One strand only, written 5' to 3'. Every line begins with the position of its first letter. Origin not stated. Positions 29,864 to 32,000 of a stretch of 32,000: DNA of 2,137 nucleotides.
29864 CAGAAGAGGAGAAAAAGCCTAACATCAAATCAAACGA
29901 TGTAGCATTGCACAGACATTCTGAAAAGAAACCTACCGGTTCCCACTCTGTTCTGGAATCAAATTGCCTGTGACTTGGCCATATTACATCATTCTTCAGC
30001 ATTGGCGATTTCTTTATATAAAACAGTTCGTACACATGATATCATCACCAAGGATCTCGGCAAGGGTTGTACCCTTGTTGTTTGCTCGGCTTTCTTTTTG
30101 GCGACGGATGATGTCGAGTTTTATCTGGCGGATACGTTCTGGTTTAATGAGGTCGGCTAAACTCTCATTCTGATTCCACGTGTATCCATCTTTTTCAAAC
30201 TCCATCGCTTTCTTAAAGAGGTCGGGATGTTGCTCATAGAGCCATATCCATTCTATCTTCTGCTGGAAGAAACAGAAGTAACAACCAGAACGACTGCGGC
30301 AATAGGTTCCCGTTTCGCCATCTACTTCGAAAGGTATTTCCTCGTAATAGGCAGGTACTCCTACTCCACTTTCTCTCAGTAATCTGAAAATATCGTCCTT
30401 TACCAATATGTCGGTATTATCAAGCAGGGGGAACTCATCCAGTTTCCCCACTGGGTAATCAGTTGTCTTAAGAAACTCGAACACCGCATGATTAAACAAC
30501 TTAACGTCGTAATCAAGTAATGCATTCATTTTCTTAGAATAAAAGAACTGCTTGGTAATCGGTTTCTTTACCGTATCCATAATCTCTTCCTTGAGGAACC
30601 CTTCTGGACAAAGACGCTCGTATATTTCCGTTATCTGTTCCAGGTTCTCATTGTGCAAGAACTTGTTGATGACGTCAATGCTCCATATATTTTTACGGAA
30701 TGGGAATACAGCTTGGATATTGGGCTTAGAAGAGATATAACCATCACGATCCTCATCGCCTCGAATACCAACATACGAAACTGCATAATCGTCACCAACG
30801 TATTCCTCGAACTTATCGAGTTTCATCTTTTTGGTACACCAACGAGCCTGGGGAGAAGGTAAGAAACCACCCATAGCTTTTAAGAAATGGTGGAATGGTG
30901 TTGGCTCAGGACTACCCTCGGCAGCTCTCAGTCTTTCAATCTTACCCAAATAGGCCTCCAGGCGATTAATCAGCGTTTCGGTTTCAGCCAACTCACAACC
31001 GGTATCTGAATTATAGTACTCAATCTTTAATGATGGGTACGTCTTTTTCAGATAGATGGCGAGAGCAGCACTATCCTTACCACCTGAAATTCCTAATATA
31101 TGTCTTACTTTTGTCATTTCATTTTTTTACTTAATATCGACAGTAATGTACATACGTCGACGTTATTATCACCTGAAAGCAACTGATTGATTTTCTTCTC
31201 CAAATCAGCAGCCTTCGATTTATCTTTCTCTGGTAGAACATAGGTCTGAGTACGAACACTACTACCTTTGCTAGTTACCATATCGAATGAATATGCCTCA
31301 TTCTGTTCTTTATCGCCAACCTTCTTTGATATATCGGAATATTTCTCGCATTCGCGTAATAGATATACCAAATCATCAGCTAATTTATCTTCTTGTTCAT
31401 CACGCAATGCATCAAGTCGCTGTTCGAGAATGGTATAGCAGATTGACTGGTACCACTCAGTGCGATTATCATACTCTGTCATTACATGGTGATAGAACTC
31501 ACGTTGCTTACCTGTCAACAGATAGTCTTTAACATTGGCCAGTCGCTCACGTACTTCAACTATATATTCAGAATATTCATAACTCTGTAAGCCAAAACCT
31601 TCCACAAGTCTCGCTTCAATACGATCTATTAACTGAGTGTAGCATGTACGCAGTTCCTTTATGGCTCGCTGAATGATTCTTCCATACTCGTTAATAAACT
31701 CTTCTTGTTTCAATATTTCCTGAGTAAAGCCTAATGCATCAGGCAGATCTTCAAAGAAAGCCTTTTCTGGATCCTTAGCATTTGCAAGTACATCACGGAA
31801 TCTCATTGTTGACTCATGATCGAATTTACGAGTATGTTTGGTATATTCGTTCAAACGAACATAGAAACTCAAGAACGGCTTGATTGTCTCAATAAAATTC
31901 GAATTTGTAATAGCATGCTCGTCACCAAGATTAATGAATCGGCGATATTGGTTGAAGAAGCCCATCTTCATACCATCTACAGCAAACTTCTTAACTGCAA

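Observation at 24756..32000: Dnd/Ssp-like defence operon of non-canonical composition: PP-loop enzyme, PLD-nuclease/SF2-helicase, DndD/SMC-like ATPase and unassigned small proteins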

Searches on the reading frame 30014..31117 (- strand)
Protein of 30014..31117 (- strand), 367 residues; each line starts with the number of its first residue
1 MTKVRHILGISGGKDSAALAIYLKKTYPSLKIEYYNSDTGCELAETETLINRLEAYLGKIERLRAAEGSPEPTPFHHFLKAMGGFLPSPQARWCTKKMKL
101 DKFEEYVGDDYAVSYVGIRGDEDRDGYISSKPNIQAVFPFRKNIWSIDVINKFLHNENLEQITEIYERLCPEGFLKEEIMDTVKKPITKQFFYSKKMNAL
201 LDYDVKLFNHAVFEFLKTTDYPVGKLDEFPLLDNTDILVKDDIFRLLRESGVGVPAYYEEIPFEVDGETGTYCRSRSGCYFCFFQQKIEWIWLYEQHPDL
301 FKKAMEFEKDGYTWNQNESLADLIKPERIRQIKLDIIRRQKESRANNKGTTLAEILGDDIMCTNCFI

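Call 3: search_protein_families(library=padloc, proteins=[window:30014-31117:-], max_evalue=0.01)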
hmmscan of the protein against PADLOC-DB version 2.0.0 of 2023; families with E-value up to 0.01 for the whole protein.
window:30014-31117:- (367 aa): 4 families
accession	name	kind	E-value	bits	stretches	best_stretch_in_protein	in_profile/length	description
PDLC02782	SspD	-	2e-86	288.1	2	5-159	1-156/277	SspD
PDLC02661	DndC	-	2.8e-06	24.6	1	7-110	26-142/468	DndC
PDLC02662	DndC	-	6.6e-06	23.4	1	6-109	29-145/481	DndC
PDLC02510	BrxP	-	1.8e-05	21.2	1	8-122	137-253/779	BrxP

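Call 4: search_protein_families(library=pfam, proteins=[window:30014-31117:-], max_evalue=0.01)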
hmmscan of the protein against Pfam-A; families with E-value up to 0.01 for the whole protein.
window:30014-31117:- (367 aa): 0 families

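Call 5: search_protein_families(library=ncbifam, proteins=[window:30014-31117:-], max_evalue=0.01)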
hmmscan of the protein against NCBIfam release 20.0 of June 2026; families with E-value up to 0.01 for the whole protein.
window:30014-31117:- (367 aa): 7 families
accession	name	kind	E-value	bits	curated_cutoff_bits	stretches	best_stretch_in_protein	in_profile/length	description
NF010367.0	PRK13795.1-2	equivalog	1.5e-09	36.9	456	1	8-120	247-353/584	hypothetical protein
NF006351.0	PRK08576.1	equivalog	1.8e-08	33.4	290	1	7-125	238-342/436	hypothetical protein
NF010368.0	PRK13795.1-3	equivalog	3.1e-07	29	588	1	9-120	253-358/635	hypothetical protein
NF006327.0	PRK08557.1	equivalog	2.4e-06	26.6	366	1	10-116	188-284/415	hypothetical protein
NF005316.0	PRK06850.1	equivalog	3e-05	23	536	0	86-109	123-148/505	hypothetical protein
TIGR03183.1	DNA_S_dndC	equivalog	0.00021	20.3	290.4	0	7-109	17-132/447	DNA phosphorothioation system sulfurtransferase DndC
NF010366.0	PRK13795.1-1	equivalog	0.0003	19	745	0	9-106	272-362/667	hypothetical protein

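Call 10: find_encoding_contigs(protein=window:30014-31117:-, flank=10000, max_places=8)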
Protein window:30014-31117:- (367 aa): 24 contigs read that carry it; 8 places shown.
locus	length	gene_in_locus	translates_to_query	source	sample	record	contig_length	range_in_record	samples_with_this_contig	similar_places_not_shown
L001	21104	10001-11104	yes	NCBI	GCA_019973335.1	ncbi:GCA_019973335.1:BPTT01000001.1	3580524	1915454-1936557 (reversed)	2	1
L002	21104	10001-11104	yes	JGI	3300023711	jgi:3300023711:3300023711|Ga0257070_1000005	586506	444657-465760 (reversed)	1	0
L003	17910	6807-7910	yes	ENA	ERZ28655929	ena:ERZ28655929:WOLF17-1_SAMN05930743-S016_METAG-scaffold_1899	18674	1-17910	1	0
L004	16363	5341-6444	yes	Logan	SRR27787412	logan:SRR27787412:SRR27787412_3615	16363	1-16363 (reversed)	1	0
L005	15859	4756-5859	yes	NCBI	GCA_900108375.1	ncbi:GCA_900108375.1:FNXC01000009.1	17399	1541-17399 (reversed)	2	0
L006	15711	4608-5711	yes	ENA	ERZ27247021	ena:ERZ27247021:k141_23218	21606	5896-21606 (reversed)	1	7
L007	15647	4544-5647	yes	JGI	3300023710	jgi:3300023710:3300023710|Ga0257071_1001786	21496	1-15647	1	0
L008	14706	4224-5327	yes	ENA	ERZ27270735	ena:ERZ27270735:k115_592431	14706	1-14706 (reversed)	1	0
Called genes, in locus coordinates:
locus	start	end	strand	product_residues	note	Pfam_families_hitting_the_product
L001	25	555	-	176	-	PF18291:HU-HIG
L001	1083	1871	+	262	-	PF00149:Metallophos (weak)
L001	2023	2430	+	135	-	-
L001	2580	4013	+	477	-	PF04326:SLFN_AlbA_2, PF13749:HATPase_c_4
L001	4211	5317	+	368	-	-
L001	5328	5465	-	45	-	-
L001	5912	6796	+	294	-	PF13182:DUF4007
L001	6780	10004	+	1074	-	-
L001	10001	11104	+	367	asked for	-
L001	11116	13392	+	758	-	PF00176:SNF2-rel_dom, PF00270:DEAD, PF04851:ResIII, PF18766:SWI2_SNF2, PF00271:Helicase_C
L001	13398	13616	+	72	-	-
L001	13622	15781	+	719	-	PF02463:SMC_N (faint), PF13175:AAA_15, PF13476:AAA_23, PF13555:AAA_29 (faint)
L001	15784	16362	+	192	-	-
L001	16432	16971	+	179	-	PF26340:DNA-SBD_ScoMcrA (weak)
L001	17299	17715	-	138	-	-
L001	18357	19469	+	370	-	-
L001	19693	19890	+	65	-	-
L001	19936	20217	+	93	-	-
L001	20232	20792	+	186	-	-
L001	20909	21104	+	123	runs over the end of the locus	-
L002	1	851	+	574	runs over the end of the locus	PF03577:Peptidase_C69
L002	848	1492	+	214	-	PF00702:Hydrolase, PF13419:HAD_2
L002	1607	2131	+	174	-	-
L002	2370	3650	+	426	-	PF13175:AAA_15 (faint), PF13304:AAA_21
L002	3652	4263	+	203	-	PF13707:RloB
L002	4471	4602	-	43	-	-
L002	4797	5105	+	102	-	PF01909:NTP_transf_2, PF18765:Polbeta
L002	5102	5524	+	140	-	PF05168:HEPN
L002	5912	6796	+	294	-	PF13182:DUF4007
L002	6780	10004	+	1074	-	-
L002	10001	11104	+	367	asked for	-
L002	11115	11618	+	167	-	-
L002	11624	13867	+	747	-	PF00176:SNF2-rel_dom, PF00270:DEAD, PF04851:ResIII, PF18766:SWI2_SNF2, PF00271:Helicase_C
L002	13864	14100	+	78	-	-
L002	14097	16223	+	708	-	PF02463:SMC_N, PF13175:AAA_15, PF13476:AAA_23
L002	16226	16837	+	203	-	-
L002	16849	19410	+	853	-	-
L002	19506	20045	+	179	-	-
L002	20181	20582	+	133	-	-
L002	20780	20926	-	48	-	-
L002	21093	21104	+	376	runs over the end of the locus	PF13481:AAA_25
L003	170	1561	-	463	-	PF13173:AAA_14, PF13635:DUF4143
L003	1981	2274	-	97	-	-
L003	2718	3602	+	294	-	PF13182:DUF4007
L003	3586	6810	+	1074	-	-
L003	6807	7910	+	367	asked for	-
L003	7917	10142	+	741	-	PF00176:SNF2-rel_dom, PF00270:DEAD, PF04851:ResIII, PF18766:SWI2_SNF2, PF00271:Helicase_C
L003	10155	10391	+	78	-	-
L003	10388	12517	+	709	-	PF02463:SMC_N, PF13175:AAA_15, PF13476:AAA_23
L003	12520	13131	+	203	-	-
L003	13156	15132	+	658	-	PF02463:SMC_N, PF13175:AAA_15, PF13476:AAA_23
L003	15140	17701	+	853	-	-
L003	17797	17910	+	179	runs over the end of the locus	-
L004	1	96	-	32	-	?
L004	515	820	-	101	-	-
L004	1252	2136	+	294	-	PF13182:DUF4007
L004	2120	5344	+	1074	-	-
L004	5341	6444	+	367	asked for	-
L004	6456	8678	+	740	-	PF00176:SNF2-rel_dom, PF00270:DEAD, PF04851:ResIII, PF18766:SWI2_SNF2 (weak), PF00271:Helicase_C, PF16203:ERCC3_RAD25_C (faint)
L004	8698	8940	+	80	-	-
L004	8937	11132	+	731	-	PF02463:SMC_N, PF13175:AAA_15, PF13476:AAA_23, PF13555:AAA_29 (faint)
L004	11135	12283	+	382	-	-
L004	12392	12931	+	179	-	PF26340:DNA-SBD_ScoMcrA (weak)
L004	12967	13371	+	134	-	-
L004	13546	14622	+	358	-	PF02661:Fic, PF01047:MarR (weak), PF12802:MarR_2 (weak), PF13412:HTH_24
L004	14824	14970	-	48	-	-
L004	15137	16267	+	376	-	PF13481:AAA_25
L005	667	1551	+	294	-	PF13182:DUF4007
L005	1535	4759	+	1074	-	-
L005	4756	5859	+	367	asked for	-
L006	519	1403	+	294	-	PF13182:DUF4007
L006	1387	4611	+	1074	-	-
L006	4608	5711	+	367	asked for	-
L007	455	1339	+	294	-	PF13182:DUF4007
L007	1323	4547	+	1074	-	-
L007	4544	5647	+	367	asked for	-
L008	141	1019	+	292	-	PF13182:DUF4007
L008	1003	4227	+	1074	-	-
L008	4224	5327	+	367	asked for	-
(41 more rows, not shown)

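Call 23: search_protein_families(library=padloc, proteins=[L002:11115-11618:+, L002:13864-14100:+, L002:16226-16837:+, L002:16849-19410:+, L003:13156-15132:+, L004:8698-8940:+, L004:11135-12283:+], max_evalue=5)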
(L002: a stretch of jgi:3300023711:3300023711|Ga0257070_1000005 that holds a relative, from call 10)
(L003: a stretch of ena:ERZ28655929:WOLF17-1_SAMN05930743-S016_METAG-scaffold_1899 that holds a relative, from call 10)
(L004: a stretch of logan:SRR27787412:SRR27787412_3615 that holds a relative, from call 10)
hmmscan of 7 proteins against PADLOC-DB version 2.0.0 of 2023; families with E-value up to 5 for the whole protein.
L002:11115-11618:+ (167 aa): 0 families

L002:13864-14100:+ (78 aa): 0 families

L002:16226-16837:+ (203 aa): 0 families

L002:16849-19410:+ (853 aa): 0 families

L003:13156-15132:+ (658 aa): 58 families (the best 25 are shown)
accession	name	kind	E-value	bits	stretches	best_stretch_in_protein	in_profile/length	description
PDLC03859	LmuB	-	8e-13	46.4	1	1-614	3-586/611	-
PDLC00069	GajA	-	1.6e-12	44.7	1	1-83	1-82/687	AAA ATPase domain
PDLC00091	GajA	-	9.9e-12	42.5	1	1-63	1-63/627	AAA ATPase domain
PDLC03865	LmuB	-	7.2e-11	39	1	1-500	1-476/1007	-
PDLC02714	PbeC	-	2.3e-10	37.9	1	1-273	1-272/651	PbeC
PDLC02739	PbeC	-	2.4e-10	37.7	1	1-519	1-525/644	PbeC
PDLC00278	PtuA1|PtuA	-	3.9e-10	37.6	1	1-48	1-47/436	AAA ATPase domain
PDLC00096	GajA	-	1.4e-09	35.2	1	1-79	1-78/630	AAA ATPase domain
PDLC00298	PtuA1|PtuA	-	1.6e-09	35.4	1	1-44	1-43/423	AAA ATPase domain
PDLC04135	mad3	-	3.6e-09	34.6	1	3-437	2-260/374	mads_3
PDLC00277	PtuA1|PtuA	-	3.6e-09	34.4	1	1-108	1-95/423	AAA ATPase domain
PDLC00102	GajA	-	4e-09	33.5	1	1-47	1-46/532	AAA ATPase domain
PDLC02741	PbeC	-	5e-09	33.2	1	1-459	1-476/644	PbeC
PDLC03868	LmuB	-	1.1e-08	31.9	3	4-47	7-51/1035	-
PDLC00271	PtuA1|PtuA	-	2.1e-08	32.2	1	1-49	1-48/421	AAA ATPase domain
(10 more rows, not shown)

L004:8698-8940:+ (80 aa): 0 families

L004:11135-12283:+ (382 aa): 0 families

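Call 59: search_protein_families(library=pfam, proteins=[L002:11115-11618:+, L002:16849-19410:+], max_evalue=0.01)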
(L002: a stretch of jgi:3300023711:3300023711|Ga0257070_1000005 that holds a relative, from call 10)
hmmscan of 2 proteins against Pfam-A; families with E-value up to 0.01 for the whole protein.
L002:11115-11618:+ (167 aa): 0 families

L002:16849-19410:+ (853 aa): 1 family
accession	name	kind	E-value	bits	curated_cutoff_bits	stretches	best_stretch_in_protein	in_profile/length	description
PF13585.12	CHU_C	-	0.0015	19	27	0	544-579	15-54/86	CHU_C Type IX secretion signal domain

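Call 60: search_protein_families(library=padloc, proteins=[L001:5912-6796:+, L001:6780-10004:+, L001:4211-5317:+, L001:2580-4013:+], max_evalue=0.001)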
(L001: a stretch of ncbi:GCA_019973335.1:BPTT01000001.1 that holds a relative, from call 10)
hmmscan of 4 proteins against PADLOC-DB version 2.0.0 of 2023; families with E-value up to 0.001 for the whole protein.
L001:5912-6796:+ (294 aa): 10 families
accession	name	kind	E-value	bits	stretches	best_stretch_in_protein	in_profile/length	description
PDLC02760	SspB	-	4e-89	296.7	1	12-275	2-269/269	SspB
PDLC02766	SspB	-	7e-81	269.7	1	12-277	1-283/285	SspB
PDLC02769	SspB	-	2.6e-60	202.3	1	13-276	2-279/282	SspB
PDLC02768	SspB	-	1.7e-54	183.1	1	13-290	2-295/295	SspB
PDLC02764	SspB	-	6.5e-37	125.4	1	14-275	1-269/276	SspB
PDLC02765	SspB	-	1e-31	109.1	1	13-276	3-285/292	SspB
PDLC02763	SspB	-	1.5e-27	95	1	10-288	3-276/279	SspB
PDLC02762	SspB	-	2e-22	77.9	1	14-229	3-227/293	SspB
PDLC02767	SspB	-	2.8e-21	74.5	1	10-199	4-196/295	SspB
PDLC02761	SspB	-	2.5e-06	25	0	14-72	1-66/340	SspB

L001:6780-10004:+ (1074 aa): 13 families
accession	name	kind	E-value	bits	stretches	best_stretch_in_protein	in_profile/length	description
PDLC02776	SspC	-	0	1301.4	1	18-1051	7-1038/1039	SspC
PDLC02781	SspC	-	2.5e-160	533.5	2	126-1045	165-1098/1104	SspC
PDLC02779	SspC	-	4.3e-160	532.7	2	113-991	158-1042/1054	SspC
PDLC02778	SspC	-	9.3e-145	481.8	1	18-993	17-1040/1053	SspC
PDLC02780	SspC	-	1.3e-136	455.1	1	3-1016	9-1039/1045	SspC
PDLC02775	SspC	-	2e-133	444.3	2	99-995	157-1054/1064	SspC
PDLC02774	SspC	-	1.9e-108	361.6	1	20-966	19-991/1065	SspC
PDLC02770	SspC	-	4.1e-92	307.9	1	112-1000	143-1037/1047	SspC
PDLC02777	SspC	-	2.9e-91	305.1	1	119-1042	155-1084/1097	SspC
PDLC02773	SspC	-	8.1e-66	220.7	1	130-920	147-934/1011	SspC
PDLC02478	BrxC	-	3.1e-64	215.2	1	116-917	167-981/1108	BrxC-PglY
PDLC02772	SspC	-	2e-58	196.3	1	112-974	156-1038/1123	SspC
PDLC02771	SspC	-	4.8e-36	122.3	2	300-682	435-811/828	SspC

L001:4211-5317:+ (368 aa): 0 families

L001:2580-4013:+ (477 aa): 7 families
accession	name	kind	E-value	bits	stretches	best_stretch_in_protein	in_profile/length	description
PDLC02402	Aga_SIR2-PNTD1-PNTD2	-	2.2e-12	44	1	163-391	342-573/876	Class I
PDLC02394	pAgo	-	9.9e-12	41.4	1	29-382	58-440/1121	-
PDLC02418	Aga_SIR2-Kinase-PNTD1-PNTD2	-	2.3e-09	34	1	259-354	317-420/756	Class I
PDLC01850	CARF3--CARF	-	5.7e-08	30.9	1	376-471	117-207/209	-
PDLC01879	CARF3--CARF_TM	-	1.1e-07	29.7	1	397-475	151-220/222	-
PDLC01044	Csa3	-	7.5e-06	24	1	372-471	112-193/194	Type I-A associated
PDLC01434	CasR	-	4.4e-05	21.4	1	394-471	124-189/191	"CAS-I,CAS-II,CAS-III,CAS-IV,CAS-V,CAS-VI; associated_signaling"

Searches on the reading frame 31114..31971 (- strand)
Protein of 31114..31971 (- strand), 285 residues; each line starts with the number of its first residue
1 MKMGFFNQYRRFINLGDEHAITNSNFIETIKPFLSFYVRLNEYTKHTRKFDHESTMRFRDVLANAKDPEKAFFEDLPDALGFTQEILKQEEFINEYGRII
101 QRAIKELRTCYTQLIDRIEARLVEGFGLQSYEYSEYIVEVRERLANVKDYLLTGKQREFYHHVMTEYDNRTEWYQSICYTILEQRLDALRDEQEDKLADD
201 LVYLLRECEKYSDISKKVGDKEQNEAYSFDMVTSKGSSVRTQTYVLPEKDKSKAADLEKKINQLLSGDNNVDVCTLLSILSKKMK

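Call 3: search_protein_families(library=padloc, proteins=[window:31114-31971:-], max_evalue=0.01)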
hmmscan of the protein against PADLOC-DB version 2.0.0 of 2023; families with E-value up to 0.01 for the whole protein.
window:31114-31971:- (285 aa): 10 families
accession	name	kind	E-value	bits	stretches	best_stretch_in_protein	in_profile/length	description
PDLC02776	SspC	-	2.6e-81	271.8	1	1-262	778-1038/1039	SspC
PDLC02781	SspC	-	3.3e-28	96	1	6-256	850-1098/1104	SspC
PDLC02779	SspC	-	8.2e-26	88.1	1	6-203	849-1043/1054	SspC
PDLC02775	SspC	-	3.2e-23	79.4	1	3-206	853-1054/1064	SspC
PDLC02778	SspC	-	1.4e-22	77.3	1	17-204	854-1040/1053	SspC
PDLC02780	SspC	-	1.4e-18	64.3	1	20-227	845-1039/1045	SspC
PDLC02774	SspC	-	9.8e-15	51.4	1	20-178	840-992/1065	SspC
PDLC02773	SspC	-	2.7e-12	43.5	1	25-131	829-934/1011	SspC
PDLC02777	SspC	-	2.8e-12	43.6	1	22-253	861-1084/1097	SspC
PDLC02770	SspC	-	8.6e-08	28.7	1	22-212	849-1038/1047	SspC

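Call 4: search_protein_families(library=pfam, proteins=[window:31114-31971:-], max_evalue=0.01)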
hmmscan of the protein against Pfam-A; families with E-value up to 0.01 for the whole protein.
window:31114-31971:- (285 aa): 0 families

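Call 5: search_protein_families(library=ncbifam, proteins=[window:31114-31971:-], max_evalue=0.01)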
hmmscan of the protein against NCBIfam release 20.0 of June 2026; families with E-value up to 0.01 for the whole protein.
window:31114-31971:- (285 aa): 0 families
